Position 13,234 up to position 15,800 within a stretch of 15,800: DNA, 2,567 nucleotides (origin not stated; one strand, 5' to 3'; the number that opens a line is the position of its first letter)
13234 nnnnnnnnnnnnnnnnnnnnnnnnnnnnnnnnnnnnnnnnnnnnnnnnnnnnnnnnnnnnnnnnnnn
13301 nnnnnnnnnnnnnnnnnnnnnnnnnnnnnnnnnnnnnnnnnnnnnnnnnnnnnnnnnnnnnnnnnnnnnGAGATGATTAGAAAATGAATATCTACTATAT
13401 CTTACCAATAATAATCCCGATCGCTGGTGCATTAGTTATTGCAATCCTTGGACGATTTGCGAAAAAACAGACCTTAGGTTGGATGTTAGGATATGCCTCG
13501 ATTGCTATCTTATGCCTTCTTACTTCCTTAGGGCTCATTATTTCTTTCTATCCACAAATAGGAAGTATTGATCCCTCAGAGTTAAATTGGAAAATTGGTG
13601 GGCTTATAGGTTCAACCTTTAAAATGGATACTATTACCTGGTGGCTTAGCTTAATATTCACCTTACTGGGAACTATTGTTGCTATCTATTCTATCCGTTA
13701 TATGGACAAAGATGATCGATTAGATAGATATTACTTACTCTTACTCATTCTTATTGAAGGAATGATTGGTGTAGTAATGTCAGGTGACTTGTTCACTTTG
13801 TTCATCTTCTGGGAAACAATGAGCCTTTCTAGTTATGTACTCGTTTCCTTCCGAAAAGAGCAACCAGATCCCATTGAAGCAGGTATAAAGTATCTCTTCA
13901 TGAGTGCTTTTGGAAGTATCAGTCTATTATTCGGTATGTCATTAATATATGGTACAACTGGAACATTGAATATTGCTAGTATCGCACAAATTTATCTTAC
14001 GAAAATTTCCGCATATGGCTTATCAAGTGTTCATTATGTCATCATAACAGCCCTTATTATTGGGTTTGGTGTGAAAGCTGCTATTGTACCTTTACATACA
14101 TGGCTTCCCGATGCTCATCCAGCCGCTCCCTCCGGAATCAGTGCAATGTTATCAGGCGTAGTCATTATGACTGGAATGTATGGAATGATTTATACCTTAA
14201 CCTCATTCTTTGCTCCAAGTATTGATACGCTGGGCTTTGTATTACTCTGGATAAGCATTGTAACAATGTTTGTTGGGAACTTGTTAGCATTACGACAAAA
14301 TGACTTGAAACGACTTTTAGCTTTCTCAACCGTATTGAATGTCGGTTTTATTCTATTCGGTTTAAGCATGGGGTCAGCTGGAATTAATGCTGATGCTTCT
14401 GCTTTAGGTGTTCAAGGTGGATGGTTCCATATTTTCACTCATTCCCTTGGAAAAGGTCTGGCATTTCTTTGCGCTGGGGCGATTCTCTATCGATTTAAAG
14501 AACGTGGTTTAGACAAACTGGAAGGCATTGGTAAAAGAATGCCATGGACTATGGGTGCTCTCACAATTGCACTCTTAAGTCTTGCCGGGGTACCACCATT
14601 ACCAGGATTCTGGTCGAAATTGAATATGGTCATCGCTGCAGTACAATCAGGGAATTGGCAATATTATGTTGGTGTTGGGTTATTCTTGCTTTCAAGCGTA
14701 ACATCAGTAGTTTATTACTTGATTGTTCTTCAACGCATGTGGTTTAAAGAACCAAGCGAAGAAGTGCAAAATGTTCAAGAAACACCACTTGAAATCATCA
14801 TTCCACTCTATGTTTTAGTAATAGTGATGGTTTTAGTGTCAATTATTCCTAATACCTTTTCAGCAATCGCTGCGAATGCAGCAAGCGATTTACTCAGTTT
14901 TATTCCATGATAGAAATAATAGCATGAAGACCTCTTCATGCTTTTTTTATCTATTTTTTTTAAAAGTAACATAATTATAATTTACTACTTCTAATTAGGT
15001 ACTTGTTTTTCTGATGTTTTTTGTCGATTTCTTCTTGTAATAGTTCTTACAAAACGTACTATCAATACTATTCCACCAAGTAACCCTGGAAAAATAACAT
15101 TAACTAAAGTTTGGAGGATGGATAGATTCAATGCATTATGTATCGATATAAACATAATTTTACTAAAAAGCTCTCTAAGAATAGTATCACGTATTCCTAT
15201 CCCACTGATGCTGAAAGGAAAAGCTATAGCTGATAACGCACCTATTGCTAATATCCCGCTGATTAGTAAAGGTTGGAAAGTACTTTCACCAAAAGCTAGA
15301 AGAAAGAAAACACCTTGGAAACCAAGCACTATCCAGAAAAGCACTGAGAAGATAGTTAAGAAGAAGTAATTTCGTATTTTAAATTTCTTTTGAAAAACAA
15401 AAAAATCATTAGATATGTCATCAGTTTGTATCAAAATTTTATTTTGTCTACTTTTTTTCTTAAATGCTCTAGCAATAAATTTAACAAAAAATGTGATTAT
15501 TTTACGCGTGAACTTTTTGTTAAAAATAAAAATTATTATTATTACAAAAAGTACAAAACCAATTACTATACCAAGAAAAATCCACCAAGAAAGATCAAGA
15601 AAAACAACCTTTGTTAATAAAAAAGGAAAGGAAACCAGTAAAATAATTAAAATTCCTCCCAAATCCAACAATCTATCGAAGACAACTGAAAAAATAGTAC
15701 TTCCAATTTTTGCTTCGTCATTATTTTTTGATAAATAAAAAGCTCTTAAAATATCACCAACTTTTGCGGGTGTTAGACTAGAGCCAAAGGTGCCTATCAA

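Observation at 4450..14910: Twelve-gene operon with complex I gene order and membrane arm but a genuine [NiFe]-hydrogenase catalytic core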

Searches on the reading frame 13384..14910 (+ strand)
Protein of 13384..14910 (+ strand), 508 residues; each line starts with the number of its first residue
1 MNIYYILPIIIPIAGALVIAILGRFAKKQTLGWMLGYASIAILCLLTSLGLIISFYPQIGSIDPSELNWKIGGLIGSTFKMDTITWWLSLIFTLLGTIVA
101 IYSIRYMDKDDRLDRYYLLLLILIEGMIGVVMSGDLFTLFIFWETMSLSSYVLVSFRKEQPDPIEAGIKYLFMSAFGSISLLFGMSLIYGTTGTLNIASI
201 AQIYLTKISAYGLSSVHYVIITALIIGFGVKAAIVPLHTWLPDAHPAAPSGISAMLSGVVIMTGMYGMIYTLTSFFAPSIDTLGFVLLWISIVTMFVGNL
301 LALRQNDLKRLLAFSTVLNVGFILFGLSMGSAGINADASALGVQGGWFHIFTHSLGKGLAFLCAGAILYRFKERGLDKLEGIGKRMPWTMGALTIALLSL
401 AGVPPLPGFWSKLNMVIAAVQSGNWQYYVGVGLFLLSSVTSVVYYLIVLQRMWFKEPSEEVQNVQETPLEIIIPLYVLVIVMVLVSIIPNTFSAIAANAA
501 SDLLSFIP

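Call 5: search_protein_families(library=pfam, proteins=[window:13384-14910:+], max_evalue=0.01)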
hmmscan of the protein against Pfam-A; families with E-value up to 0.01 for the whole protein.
window:13384-14910:+ (508 aa): 2 families
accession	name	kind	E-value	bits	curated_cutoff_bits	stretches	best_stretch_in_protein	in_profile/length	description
PF00361.26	Proton_antipo_M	-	5.8e-66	223.1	21.5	1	133-429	1-285/294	NADH:quinone oxidoreductase/Mrp antiporter, TM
PF00662.26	Proton_antipo_N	-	3.3e-08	33.7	24.5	1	78-117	12-51/51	NADH-Ubiquinone oxidoreductase (complex I), chain 5 N-terminus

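Call 20: search_protein_families(library=ncbifam, proteins=[window:13384-14910:+], max_evalue=1e-10)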
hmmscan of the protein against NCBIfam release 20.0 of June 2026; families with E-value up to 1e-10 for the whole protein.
window:13384-14910:+ (508 aa): 74 families (the best 25 are shown)
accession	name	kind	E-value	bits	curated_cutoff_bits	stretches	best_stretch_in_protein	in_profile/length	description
NF006240.0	PRK08376.1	subfamily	7.9e-97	325.3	662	1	9-501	11-505/521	putative monovalent cation/H+ antiporter subunit D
NF006419.0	PRK08668.1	equivalog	9e-89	298.9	617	1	39-493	27-471/613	NADH dehydrogenase subunit M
NF005086.0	PRK06521.1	equivalog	4e-84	283.3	667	1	12-504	11-507/669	hydrogenase 4 subunit B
NF006241.0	PRK08377.1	equivalog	6.7e-82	276.1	645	1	4-504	4-478/494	NADH dehydrogenase subunit N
NF005097.0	PRK06525.1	equivalog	1.3e-81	274.8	430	1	4-489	4-475/480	hydrogenase 4 subunit D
TIGR01770.1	NDH_I_N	subfamily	1.5e-74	251.7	332.6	1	4-491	2-470/472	NADH-quinone oxidoreductase subunit NuoN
TIGR01972.1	NDH_I_M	subfamily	7.2e-73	245.9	263.8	1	9-505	5-484/486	NADH-quinone oxidoreductase subunit M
NF009306.0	PRK12663.1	equivalog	9.5e-71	239.1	542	1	3-504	4-482/498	Na+/H+ antiporter subunit D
TIGR00940.1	2a6301s01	subfamily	1.7e-69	235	920.45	1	9-493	5-493/793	monovalent cation:proton antiporter subunit A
NF009285.0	PRK12645.1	equivalog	1.1e-67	229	1028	1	7-500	6-504/804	Na+/H+ antiporter subunit A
NF009287.0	PRK12647.1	equivalog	1.1e-66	225.9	937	1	7-498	5-476/773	putative monovalent cation/H+ antiporter subunit A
NF006236.0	PRK08375.1-1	equivalog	9.3e-66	222.7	663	1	3-497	7-489/493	putative monovalent cation/H+ antiporter subunit D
NF005818.0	PRK07691.1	equivalog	1.7e-65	221.9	586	1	4-504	5-484/496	Na+/H+ antiporter subunit D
NF006418.0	PRK08667.1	equivalog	2.1e-65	221.5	794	1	9-422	10-411/644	hydrogenase membrane subunit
NF005141.0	PRK06590.1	equivalog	6.4e-65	220.3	556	1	4-488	4-467/615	NADH-quinone oxidoreductase subunit L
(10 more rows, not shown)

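Call 29: search_solved_structures(query=window:13384-14910:+, max_evalue=1e-25, show_alignments=0)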
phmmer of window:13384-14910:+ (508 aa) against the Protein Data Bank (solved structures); distinct sequences matched with E-value up to 1e-25: 57.
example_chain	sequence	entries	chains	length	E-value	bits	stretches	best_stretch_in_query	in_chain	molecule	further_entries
6cfw_H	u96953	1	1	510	5.7e-73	249.8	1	9-493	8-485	Monovalent cation/H+ antiporter subunit D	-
6u8y_H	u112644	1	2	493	2.9e-58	201.3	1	75-504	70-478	NADH dehydrogenase subunit N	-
6u8y_X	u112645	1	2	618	2.1e-49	172.1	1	39-491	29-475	NADH dehydrogenase subunit M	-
7qru_A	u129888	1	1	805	1.7e-47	165.8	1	10-493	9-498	Na+/H+ antiporter subunit A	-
7qru_D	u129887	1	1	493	3.4e-46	161.5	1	1-482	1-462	Na+/H+ antiporter subunit D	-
6hum_F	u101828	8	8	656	5.8e-42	147.6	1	5-441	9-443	NADH dehydrogenase subunit 5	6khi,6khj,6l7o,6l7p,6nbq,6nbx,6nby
6z16_A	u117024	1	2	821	1.3e-40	143.1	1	75-494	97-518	Multisubunit Na+/H+ antiporter, A subunit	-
7ar7_N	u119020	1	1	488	3e-39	138.6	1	77-459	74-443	NADH-ubiquinone oxidoreductase chain 2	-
7a23_I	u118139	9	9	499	4.5e-39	138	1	77-459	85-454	Nad2m | NADH-ubiquinone oxidoreductase chain 2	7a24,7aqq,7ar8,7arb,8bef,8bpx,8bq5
6hum_B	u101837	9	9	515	5.9e-39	137.7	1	90-503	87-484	NAD(P)H-quinone oxidoreductase subunit 2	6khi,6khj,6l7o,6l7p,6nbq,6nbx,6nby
6z16_D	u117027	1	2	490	2.8e-38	135.4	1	5-472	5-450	Multisubunit Na+/H+ antiporter, D subunit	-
9grx_F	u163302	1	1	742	4.6e-38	134.7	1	7-415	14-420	NAD(P)H-quinone oxidoreductase subunit 5, chloroplastic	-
7wff_F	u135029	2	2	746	2.1e-37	132.5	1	7-414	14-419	NAD(P)H-quinone oxidoreductase subunit 5, chloroplastic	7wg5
8e73_2M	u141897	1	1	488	7e-37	130.8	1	77-458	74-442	Nad2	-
6gcs_5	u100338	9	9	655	1.1e-36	130.1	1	30-485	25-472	ND5 SUBUNIT (NU5M) | Subunit NU5M of NADH:Ubiquinone Oxidoreductase (Complex I) | NADH-ubiquinone oxidoreductase chain 5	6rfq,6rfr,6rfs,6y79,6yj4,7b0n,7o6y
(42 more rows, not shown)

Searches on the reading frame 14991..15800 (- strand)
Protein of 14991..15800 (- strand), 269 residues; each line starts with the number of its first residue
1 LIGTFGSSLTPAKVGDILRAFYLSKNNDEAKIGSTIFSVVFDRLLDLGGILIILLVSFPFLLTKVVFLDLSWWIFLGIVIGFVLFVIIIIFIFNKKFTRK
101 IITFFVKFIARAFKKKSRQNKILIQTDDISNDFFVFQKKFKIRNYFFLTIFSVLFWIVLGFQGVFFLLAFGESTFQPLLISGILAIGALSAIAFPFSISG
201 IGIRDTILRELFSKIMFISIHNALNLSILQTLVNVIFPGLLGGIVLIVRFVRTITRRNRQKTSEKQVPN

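Call 5: search_protein_families(library=pfam, proteins=[window:14991-15800:-], max_evalue=0.01)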
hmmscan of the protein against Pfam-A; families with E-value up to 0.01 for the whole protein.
window:14991-15800:- (269 aa): 1 family
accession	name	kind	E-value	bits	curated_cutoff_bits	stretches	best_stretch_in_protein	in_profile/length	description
PF03706.18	LPG_synthase_TM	-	8.7e-22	78.4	33.4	1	1-242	75-302/302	Lysylphosphatidylglycerol synthase TM region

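Call 63: search_protein_families(library=ncbifam, proteins=[window:14991-15800:-], max_evalue=0.00001)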
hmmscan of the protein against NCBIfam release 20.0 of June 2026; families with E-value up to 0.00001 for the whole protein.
window:14991-15800:- (269 aa): 1 family
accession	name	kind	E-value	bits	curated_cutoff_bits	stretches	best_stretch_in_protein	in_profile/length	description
TIGR00374.1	TIGR00374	subfamily_domain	5.3e-20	72.1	43.2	1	1-248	71-312/323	flippase-like domain-containing protein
